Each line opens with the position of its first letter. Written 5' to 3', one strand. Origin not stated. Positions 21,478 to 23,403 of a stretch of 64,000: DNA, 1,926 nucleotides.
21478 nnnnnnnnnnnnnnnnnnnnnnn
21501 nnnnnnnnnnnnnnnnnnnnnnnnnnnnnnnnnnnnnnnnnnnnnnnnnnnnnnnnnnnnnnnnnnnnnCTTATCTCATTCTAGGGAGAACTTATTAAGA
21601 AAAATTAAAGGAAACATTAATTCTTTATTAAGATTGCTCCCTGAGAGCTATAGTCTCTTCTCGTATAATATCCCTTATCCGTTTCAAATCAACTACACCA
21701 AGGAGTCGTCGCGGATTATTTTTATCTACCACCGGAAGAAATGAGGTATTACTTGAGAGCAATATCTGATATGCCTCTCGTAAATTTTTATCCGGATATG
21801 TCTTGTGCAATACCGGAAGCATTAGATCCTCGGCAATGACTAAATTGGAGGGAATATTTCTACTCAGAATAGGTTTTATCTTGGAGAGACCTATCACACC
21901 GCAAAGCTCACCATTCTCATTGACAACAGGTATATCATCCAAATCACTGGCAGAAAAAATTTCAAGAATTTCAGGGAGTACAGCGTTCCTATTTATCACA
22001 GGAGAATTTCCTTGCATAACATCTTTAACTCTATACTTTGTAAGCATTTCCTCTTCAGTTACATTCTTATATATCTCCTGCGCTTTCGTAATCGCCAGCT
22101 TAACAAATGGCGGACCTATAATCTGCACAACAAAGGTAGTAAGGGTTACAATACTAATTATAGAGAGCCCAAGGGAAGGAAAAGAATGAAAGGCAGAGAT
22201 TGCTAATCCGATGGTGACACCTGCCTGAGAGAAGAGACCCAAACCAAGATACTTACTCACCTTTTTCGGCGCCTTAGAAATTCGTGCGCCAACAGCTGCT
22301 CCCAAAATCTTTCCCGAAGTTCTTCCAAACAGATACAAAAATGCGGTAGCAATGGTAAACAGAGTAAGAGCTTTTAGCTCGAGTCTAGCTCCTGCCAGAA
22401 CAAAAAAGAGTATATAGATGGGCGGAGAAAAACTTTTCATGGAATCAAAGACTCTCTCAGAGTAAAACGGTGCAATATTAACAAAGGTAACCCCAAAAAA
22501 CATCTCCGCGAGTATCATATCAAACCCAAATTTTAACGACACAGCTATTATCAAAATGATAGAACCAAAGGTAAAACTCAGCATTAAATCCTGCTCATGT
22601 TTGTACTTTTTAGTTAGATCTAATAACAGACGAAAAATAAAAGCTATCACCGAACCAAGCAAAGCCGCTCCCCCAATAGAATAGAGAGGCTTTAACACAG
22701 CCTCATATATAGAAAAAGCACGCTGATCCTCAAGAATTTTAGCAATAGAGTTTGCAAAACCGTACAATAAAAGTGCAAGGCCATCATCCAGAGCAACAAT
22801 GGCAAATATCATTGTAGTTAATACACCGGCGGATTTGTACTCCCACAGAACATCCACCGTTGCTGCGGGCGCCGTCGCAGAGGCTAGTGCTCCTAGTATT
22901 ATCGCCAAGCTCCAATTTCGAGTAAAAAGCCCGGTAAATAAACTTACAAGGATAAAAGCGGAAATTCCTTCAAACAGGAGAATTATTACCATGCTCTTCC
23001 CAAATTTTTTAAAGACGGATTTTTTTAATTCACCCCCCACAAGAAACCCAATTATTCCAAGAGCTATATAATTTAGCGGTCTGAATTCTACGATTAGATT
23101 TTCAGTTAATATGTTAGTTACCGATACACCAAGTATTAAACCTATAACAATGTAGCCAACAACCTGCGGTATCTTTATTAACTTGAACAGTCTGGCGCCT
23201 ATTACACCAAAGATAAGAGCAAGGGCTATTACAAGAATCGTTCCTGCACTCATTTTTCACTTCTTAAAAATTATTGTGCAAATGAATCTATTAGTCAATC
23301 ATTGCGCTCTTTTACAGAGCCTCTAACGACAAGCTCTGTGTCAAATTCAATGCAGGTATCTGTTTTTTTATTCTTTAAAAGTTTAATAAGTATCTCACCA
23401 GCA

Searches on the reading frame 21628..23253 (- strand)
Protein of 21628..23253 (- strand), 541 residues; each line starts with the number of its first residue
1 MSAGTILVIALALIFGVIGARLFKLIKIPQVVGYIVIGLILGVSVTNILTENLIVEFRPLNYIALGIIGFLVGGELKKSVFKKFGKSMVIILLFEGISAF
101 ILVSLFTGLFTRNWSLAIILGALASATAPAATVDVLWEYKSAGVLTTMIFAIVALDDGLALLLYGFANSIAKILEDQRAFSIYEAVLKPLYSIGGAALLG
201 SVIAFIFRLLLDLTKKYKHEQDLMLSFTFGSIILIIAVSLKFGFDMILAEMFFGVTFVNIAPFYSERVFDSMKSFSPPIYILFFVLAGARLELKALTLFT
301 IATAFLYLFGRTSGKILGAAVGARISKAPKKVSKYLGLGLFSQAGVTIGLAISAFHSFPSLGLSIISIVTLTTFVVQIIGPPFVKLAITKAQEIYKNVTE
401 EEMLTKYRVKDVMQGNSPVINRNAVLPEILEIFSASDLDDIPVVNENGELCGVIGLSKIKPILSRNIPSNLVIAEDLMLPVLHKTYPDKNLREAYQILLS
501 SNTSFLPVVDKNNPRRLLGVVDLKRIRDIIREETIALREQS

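Call 13: find_encoding_contigs(protein=window:21628-23253:-, flank=10000, max_places=3)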
Protein window:21628-23253:- (541 aa): 3 contigs read that carry it; 2 places shown.
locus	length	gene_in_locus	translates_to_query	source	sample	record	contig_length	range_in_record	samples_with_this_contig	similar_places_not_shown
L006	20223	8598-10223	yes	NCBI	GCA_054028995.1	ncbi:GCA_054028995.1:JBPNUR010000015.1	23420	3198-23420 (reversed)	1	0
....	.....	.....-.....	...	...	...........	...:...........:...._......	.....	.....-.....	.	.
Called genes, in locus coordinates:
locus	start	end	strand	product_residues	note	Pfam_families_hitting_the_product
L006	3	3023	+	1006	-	?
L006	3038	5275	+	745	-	PF03065:Glyco_hydro_57, PF09094:AmyA-A_glucT_m, PF09095:AmyA-gluTrfs_C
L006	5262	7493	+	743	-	PF00128:Alpha-amylase, PF14871:GHL6 (weak)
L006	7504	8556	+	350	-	PF00356:LacI, PF00532:Peripla_BP_1, PF13407:Peripla_BP_4, PF13377:Peripla_BP_3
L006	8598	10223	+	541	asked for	PF00999:Na_H_Exchanger, PF00571:CBS (weak)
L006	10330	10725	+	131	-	-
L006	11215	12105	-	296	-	PF02401:LYTB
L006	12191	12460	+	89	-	-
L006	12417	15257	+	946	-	PF00005:ABC_tran (faint), PF02463:SMC_N (faint), PF03193:RsgA_GTPase (faint), PF13191:AAA_16 (faint), PF13304:AAA_21 (faint), PF13476:AAA_23 (faint), PF17760:UvrA_inter, PF17755:UvrA_DNA-bind, +3 more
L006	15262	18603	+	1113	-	-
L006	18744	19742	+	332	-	PF13245:AAA_19 (faint), PF02562:PhoH, PF13604:AAA_30 (faint)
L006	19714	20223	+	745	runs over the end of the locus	PF07697:7TMR-HDED, PF07698:7TM-7TMR_HD, PF01966:HD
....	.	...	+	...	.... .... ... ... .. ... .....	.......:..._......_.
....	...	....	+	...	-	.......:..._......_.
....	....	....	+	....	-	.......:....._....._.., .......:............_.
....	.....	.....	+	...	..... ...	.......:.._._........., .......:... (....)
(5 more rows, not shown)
